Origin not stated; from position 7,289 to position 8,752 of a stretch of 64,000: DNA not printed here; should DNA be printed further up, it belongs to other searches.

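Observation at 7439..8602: Single polypeptide fusing a DarT-like (DUF4433) ADP-ribosyltransferase domain to a TARG1/DarG-like macrodomain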

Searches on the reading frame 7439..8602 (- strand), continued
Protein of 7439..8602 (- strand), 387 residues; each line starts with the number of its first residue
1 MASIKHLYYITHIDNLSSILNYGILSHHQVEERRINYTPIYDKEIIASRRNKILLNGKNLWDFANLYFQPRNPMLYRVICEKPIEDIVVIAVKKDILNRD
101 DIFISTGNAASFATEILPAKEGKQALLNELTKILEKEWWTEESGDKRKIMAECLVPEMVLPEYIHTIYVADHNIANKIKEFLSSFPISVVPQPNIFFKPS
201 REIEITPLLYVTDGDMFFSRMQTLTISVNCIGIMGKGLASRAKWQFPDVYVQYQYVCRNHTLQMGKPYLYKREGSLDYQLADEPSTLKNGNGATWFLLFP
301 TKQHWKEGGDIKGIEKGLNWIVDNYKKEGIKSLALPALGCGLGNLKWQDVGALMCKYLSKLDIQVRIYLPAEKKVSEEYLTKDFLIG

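Call 39: search_protein_families(library=pfam, proteins=[L006:196-966:+, L068:575-1249:+, L068:2444-3967:+, L043:4313-4987:+, L043:6164-7711:+], max_evalue=0.01)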
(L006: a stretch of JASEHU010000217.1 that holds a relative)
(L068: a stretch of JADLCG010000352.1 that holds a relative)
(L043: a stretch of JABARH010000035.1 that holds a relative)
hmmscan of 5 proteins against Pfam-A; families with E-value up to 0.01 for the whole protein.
L006:196-966:+ (256 aa): 2 families
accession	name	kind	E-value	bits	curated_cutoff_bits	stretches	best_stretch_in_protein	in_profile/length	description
PF01555.25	N6_N4_Mtase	-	5.4e-21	76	26.7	1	45-130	133-220/221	DNA methylase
PF05168.19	HEPN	-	0.0077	16.8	22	0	192-230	6-44/117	HEPN domain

L068:575-1249:+ (224 aa): 3 families
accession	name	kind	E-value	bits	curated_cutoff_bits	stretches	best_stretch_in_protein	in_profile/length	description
PF20473.4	MmeI_Mtase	-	5.4e-06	26.2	27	1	38-143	18-120/259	MmeI, DNA-methyltransferase domain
PF01170.24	UPF0020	-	5e-05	23.5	22.3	1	37-103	27-96/197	RMKL-like, methyltransferase domain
PF02384.22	N6_Mtase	-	0.0028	17.5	20.4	1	11-57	22-65/311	N-6 DNA Methylase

L068:2444-3967:+ (507 aa): 3 families
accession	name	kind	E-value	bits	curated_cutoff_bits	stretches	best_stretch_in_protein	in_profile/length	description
PF07669.17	Eco57I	-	6.4e-35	121.2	25.3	1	86-259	1-171/171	Eco57I restriction-modification methylase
PF02384.22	N6_Mtase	-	1.3e-05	25.2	20.4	0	19-102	26-94/311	N-6 DNA Methylase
PF20473.4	MmeI_Mtase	-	0.0024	17.6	27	0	44-114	20-92/259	MmeI, DNA-methyltransferase domain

L043:4313-4987:+ (224 aa): 2 families
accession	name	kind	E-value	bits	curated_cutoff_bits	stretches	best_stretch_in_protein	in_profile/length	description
PF20473.4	MmeI_Mtase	-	6.5e-07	29.2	27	1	37-143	17-120/259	MmeI, DNA-methyltransferase domain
PF01170.24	UPF0020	-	0.0048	17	22.3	1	37-102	27-95/197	RMKL-like, methyltransferase domain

L043:6164-7711:+ (515 aa): 2 families
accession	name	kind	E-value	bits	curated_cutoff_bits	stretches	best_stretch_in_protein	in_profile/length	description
PF07669.17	Eco57I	-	6.9e-36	124.3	25.3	1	88-269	1-171/171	Eco57I restriction-modification methylase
PF02384.22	N6_Mtase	-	8.3e-05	22.5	20.4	0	21-104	26-94/311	N-6 DNA Methylase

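Call 42: predict_structure(alignment_id=A1)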
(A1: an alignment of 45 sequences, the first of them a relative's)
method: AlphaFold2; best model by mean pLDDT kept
length: 387 residues; sequences in the alignment: 45
mean_pLDDT: 87.4   pTM: 0.85
mean pLDDT of the five models: 87.4, 85.2, 84.5, 82.6, 82.6
residues with pLDDT >= 90: 203; 70-90: 156; 50-70: 27; < 50: 1
segments of 3 or more residues with pLDDT < 50: none
pLDDT, mean of each block of 10 residues (from residue 1): 83 96 96 95 85 90 95 88 95 93 90 83 78 74 75 95 97 94 91 91 95 87 83 58 77 87 92 79 75 87 83 95 97 84 78 96 95 87 91
secondary structure, 60 per line:
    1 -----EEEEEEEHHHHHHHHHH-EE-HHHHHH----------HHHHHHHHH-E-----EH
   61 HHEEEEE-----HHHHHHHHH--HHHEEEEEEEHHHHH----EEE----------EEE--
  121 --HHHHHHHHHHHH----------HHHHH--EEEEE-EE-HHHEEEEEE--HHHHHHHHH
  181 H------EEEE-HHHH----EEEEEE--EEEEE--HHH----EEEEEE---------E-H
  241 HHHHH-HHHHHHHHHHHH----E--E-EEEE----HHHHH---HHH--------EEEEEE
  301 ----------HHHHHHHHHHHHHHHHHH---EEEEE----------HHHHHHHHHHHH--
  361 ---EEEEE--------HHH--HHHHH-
elements in order: E6-12 H13-22 H27-32 H43-51 E63-67 H73-81 E87-93 H94-98 E103-105 E116-118 H123-134 H145-149 E152-156 E164-169 H172-181 E188-191 H193-196 E201-206 E209-213 E223-228 H240-245 H247-258 E268-271 H276-280 E295-300 H311-328 E332-336 H347-358 E364-368 H382-386

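Call 46: search_protein_families(library=pfam, proteins=[L006:2550-2993:+, L006:1103-1354:+], max_evalue=1)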
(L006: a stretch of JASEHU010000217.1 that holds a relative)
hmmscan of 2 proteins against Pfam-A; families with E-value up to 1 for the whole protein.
L006:2550-2993:+ (147 aa): 2 families
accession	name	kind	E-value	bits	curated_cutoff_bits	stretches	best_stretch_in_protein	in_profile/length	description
PF04851.21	ResIII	-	5.2e-05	23.7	22.5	1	63-141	6-52/164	Type III restriction enzyme, res subunit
PF00270.35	DEAD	-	0.29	11.3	26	1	114-137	17-39/167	DEAD/DEAH box helicase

L006:1103-1354:+ (83 aa): 2 families
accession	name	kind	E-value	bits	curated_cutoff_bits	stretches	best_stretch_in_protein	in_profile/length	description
PF14355.11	Abi_C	-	1.6e-06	28.5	24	1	15-62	37-83/83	Abortive infection C-terminus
PF22809.1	DUF7014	-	0.00024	21.4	27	1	19-63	91-133/137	Domain of unknown function (DUF7014)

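Call 47: fold_search(model_id=the predicted structure, library=pdb)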
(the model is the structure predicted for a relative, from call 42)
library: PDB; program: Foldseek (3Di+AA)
matches with E <= 10: 829; with E <= 0.001: 167
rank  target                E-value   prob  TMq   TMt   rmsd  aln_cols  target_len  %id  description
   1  7omu_AAA              2.3e-51  1.00  0.89  0.91   2.5       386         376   55  Thermosipho africanus DarTG in complex with ADP-ribose (released 2021-06-23)
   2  7omv                  4.5e-12  1.00  0.44  0.77   2.8       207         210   23  Thermus sp. 2.9 DarT (released 2021-06-23)
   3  7yk3_C                4.5e-12  1.00  0.42  0.71   2.9       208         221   20  Crystal structure of DarTG toxin-antitoxin complex from Mycobacterium tuberculosis (released 2023-05-31)
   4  7yk3_A                5.4e-12  1.00  0.40  0.67   3.7       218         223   20  Crystal structure of DarTG toxin-antitoxin complex from Mycobacterium tuberculosis (released 2023-05-31)
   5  7omw                  5.7e-12  1.00  0.40  0.74   3.6       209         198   22  Thermus sp. 2.9 DarT in complex with NAD+ (released 2021-06-23)
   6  7omy_AAA              7.2e-12  1.00  0.44  0.77   2.8       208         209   22  Thermus sp. 2.9 DarT in complex with carba-NAD+ and ssDNA (released 2021-06-23)
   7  5m3e                  1.2e-11  1.00  0.36  0.87   2.4       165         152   30  Macrodomain of Thermus aquaticus DarG in complex with ADP-ribose (released 2016-12-21)
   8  7omx                  5.2e-11  1.00  0.42  0.77   3.4       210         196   21  Thermus sp. 2.9 DarT in complex with carba-NAD+ (released 2021-06-23)
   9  5m31                  1.3e-10  1.00  0.35  0.85   2.6       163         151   30  Macrodomain of Thermus aquaticus DarG (released 2016-12-21)
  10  8baq                  2.9e-10  1.00  0.37  0.66   4.6       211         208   20  E. coli C7 DarT1 in complex with NAD+ (released 2023-07-12)
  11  5m3i_A                6.7e-10  1.00  0.35  0.84   2.5       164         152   29  Macrodomain of Mycobacterium tuberculosis DarG (released 2016-12-21)
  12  2l8r_MODEL_1_A        6.2e-08  1.00  0.33  0.78   3.7       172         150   22  Solution structure of human protein C6orf130 in complex with ADP-ribose (released 2011-02-23)
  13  4j5q                  1.8e-07  1.00  0.32  0.76   3.8       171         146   22  TARG1 (C6orf130), Terminal ADP-ribose Glycohydrolase 1, apo structure (released 2013-03-27)
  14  4j5r_B                5.3e-07  1.00  0.31  0.79   2.8       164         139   22  TARG1 (C6orf130), Terminal ADP-ribose Glycohydrolase 1 bound to ADP-HPD (released 2013-03-27)
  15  2lgr_MODEL_1_A        5.3e-07  1.00  0.31  0.71   4.1       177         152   19  Solution structure of human protein C6orf130, a putative macro domain (released 2011-08-17)
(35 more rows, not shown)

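Call 55: search_protein_families(library=pfam, alignment_id=A3, max_evalue=0.00001)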
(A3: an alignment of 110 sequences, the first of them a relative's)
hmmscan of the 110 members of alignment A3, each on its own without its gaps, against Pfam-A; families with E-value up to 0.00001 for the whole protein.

A. member 1, L006:196-963:+ (256 aa): 1 family
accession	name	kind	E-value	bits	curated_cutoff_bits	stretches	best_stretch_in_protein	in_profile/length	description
PF01555.25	N6_N4_Mtase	-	5.4e-21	76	26.7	1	45-130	133-220/221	DNA methylase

B. families by the number of members that match (of 110 scanned): 158 families (the first 25 are shown)
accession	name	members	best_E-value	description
PF04851.21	ResIII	10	9.2e-32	Type III restriction enzyme, res subunit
PF00270.35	DEAD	9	4.3e-50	DEAD/DEAH box helicase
PF00271.37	Helicase_C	7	6.6e-32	Helicase conserved C-terminal domain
PF07669.17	Eco57I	4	6.7e-39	Eco57I restriction-modification methylase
PF01380.27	SIS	3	6.6e-46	SIS domain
PF01555.25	N6_N4_Mtase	3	8.9e-39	DNA methylase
PF00694.25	Aconitase_C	3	4.9e-19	Aconitase C-terminal domain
PF04055.27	Radical_SAM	3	1.8e-15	Radical SAM superfamily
PF13537.11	GATase_7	3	2.1e-11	Glutamine amidotransferase domain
PF13522.11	GATase_6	3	6.2e-11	Glutamine amidotransferase domain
PF13450.12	NAD_binding_8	3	5.7e-10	NAD(P)-binding Rossmann-like domain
PF05626.16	DUF790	2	1.6e-116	Protein of unknown function (DUF790)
PF07969.17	Amidohydro_3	2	2.3e-115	Amidohydrolase family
PF01425.27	Amidase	2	3.6e-111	Amidase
PF01266.30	DAO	2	1e-41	FAD dependent oxidoreductase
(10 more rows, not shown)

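Call 56: search_protein_families(library=padloc, alignment_id=A3, max_evalue=0.00001)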
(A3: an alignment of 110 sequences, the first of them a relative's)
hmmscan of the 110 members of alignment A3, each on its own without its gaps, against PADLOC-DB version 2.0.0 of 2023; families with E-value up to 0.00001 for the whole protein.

A. member 1, L006:196-963:+ (256 aa): 36 families (the best 25 are shown)
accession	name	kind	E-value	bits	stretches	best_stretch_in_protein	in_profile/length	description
PDLC03633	MTase_III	-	5e-22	76.3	1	68-152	288-371/616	Type III methyltransferase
PDLC03238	MTase_II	-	4.3e-20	70.1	1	47-145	280-378/428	Type II methyltransferase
PDLC03371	MTase_II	-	8e-19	66.2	1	53-135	173-254/260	Type II methyltransferase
PDLC03638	MTase_III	-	4e-18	63.1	1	53-132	599-676/816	Type III methyltransferase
PDLC03636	MTase_III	-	2.6e-17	60.8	1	70-124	342-396/575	Type III methyltransferase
PDLC03339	MTase_II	-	5.3e-17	59.7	1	43-133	182-271/399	Type II methyltransferase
PDLC03354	MTase_II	-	1e-16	59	1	43-160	298-410/425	Type II methyltransferase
PDLC03300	MTase_II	-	4e-16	56.9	1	48-134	192-277/302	Type II methyltransferase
PDLC03299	MTase_II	-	5.1e-16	57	1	71-143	195-267/296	Type II methyltransferase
PDLC03635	MTase_III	-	3.8e-15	53.6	1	45-124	483-563/708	Type III methyltransferase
PDLC03216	MTase_II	-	8.6e-15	52.6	1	72-196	194-313/364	Type II methyltransferase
PDLC03738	oMTase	-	2.6e-12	44.1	1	73-133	205-265/376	orphan methyltransferase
PDLC03387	MTase_II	-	1.9e-11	41.7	1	79-134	221-276/289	Type II methyltransferase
PDLC03644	MTase_III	-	2.2e-11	41.2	1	62-132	316-392/542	Type III methyltransferase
PDLC03265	MTase_II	-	3.8e-11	41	1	75-132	270-327/333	Type II methyltransferase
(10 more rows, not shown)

B. families by the number of members that match (of 110 scanned): 290 families (the first 25 are shown)
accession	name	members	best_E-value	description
PDLC02870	DpdF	6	1.5e-21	DpdF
PDLC02707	PbeA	4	3.6e-56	PbeA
PDLC03375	MTase_II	4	7.1e-48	Type II methyltransferase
PDLC03626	REase_MTase_IIG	4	3.1e-47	Type IIG restriction enzyme-methyltransferase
PDLC02704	PbeA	4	5.6e-47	PbeA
PDLC03659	mREase_IV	4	5.2e-12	Type IV methyl-directed restriction enzyme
PDLC00938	Cas3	4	6.3e-10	CRISPR-associated helicase Cas3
PDLC03338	MTase_II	4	3.3e-09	Type II methyltransferase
PDLC03654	REase_III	3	6.5e-165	Type III restriction enzyme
PDLC03638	MTase_III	3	2.7e-129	Type III methyltransferase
PDLC03635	MTase_III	3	2.4e-56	Type III methyltransferase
PDLC03636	MTase_III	3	2.7e-50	Type III methyltransferase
PDLC03644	MTase_III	3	7.1e-46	Type III methyltransferase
PDLC03634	MTase_III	3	6.8e-45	Type III methyltransferase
PDLC03960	SngC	3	1.2e-40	-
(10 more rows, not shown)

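Call 58: search_protein_families(library=pfam, proteins=[L007:1169-4213:+, L008:1714-2034:+, L008:3556-5880:+, L039:1973-4987:+, L039:6164-9247:+, L056:1304-4477:+, L081:444-2087:+, L081:3402-6428:+, L049:23-1261:+, L075:2191-4842:+], max_evalue=0.00001)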
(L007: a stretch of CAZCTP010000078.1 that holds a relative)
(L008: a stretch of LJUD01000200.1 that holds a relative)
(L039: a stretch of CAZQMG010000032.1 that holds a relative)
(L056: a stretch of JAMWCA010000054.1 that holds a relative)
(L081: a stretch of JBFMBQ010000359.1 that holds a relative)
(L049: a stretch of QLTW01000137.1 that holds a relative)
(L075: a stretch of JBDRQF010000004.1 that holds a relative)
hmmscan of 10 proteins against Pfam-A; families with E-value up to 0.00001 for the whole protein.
L007:1169-4213:+ (1015 aa): 3 families
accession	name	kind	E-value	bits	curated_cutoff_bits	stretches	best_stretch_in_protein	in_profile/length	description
PF04851.21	ResIII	-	7.6e-13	49.1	22.5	1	137-282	20-162/164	Type III restriction enzyme, res subunit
PF00270.35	DEAD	-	1.1e-08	35.5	26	1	145-286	19-164/167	DEAD/DEAH box helicase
PF18766.7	SWI2_SNF2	-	3.7e-08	33.7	26.7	1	141-271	19-145/221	SWI2/SNF2 ATPase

L008:1714-2034:+ (107 aa): 2 families
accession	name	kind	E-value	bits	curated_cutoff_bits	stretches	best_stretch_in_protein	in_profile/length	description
PF01909.29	NTP_transf_2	-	4.8e-12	46.6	21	1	9-87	4-79/93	Nucleotidyltransferase domain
PF18765.7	Polbeta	-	9e-11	42.2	26.9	1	11-83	4-70/93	Polymerase beta, Nucleotidyltransferase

L008:3556-5880:+ (775 aa): 4 families
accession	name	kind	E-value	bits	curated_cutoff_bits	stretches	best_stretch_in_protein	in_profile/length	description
PF01580.24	FtsK_SpoIIIE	-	1.4e-55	188.6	24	1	397-603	2-221/221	FtsK/SpoIIIE family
PF17854.6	FtsK_alpha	-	3.5e-34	117.5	22.9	1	289-389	1-101/101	FtsK alpha domain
PF09397.16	FtsK_gamma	-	3.5e-28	97.5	30.6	1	706-766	2-62/63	Ftsk gamma domain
PF13491.11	FtsK_4TM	-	7.8e-19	68.4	23.1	1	7-174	2-166/171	4TM region of DNA translocase FtsK/SpoIIIE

L039:1973-4987:+ (1005 aa): 1 family
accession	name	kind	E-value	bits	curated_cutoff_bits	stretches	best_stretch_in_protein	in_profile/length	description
PF01555.25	N6_N4_Mtase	-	5.6e-20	72.7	26.7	1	481-790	1-213/221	DNA methylase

L039:6164-9247:+ (1028 aa): 2 families
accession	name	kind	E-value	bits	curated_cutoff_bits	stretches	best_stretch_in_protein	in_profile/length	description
PF04851.21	ResIII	-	1.2e-10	42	22.5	1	137-285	20-162/164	Type III restriction enzyme, res subunit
PF00270.35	DEAD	-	2.5e-07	31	26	1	148-286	21-161/167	DEAD/DEAH box helicase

L056:1304-4477:+ (1058 aa): 3 families
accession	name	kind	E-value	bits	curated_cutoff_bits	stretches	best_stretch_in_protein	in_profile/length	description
PF04851.21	ResIII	-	3e-13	50.4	22.5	1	120-266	6-150/164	Type III restriction enzyme, res subunit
PF00270.35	DEAD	-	1.9e-08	34.6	26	1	140-288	17-160/167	DEAD/DEAH box helicase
PF18766.7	SWI2_SNF2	-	2.3e-07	31.1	26.7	1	135-257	16-136/221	SWI2/SNF2 ATPase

L081:444-2087:+ (548 aa): 2 families
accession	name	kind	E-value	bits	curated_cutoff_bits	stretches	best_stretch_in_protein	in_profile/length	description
PF02310.24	B12-binding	-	5.4e-18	65.4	32.1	1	63-173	13-121/121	B12 binding domain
PF04055.27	Radical_SAM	-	1.8e-10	41.7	29.5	1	239-413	2-159/166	Radical SAM superfamily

L081:3402-6428:+ (1009 aa): 4 families
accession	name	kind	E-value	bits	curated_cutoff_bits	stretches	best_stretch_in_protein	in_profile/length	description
PF01074.27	Glyco_hydro_38N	-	8e-51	173.4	25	1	184-434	2-257/270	Glycosyl hydrolases family 38 N-terminal domain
PF09261.16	Alpha-mann_mid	-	9.7e-20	70.9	31.1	1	448-540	3-96/96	Alpha mannosidase middle domain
PF07748.19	Glyco_hydro_38C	-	2.8e-12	47.8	25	1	644-826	1-198/206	Glycosyl hydrolases family 38 C-terminal domain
PF17677.7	Glyco_hydro38C2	-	2.8e-08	34.2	22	1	923-988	8-70/72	Glycosyl hydrolases family 38 C-terminal beta sandwich domain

L049:23-1261:+ (413 aa): 1 family
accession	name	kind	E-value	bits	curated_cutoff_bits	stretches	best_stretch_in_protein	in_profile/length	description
PF01555.25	N6_N4_Mtase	-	8.9e-39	134.1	26.7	1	2-270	2-216/221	DNA methylase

L075:2191-4842:+ (884 aa): 3 families
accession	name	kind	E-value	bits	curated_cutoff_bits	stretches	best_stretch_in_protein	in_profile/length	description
PF19778.5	RE_endonuc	-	4.9e-34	116.8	23.4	1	776-879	3-107/108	Endonuclease domain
PF04851.21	ResIII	-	2.4e-15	57.3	22.5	1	85-243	25-162/164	Type III restriction enzyme, res subunit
PF00270.35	DEAD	-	1e-08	35.5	26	1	82-244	13-161/167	DEAD/DEAH box helicase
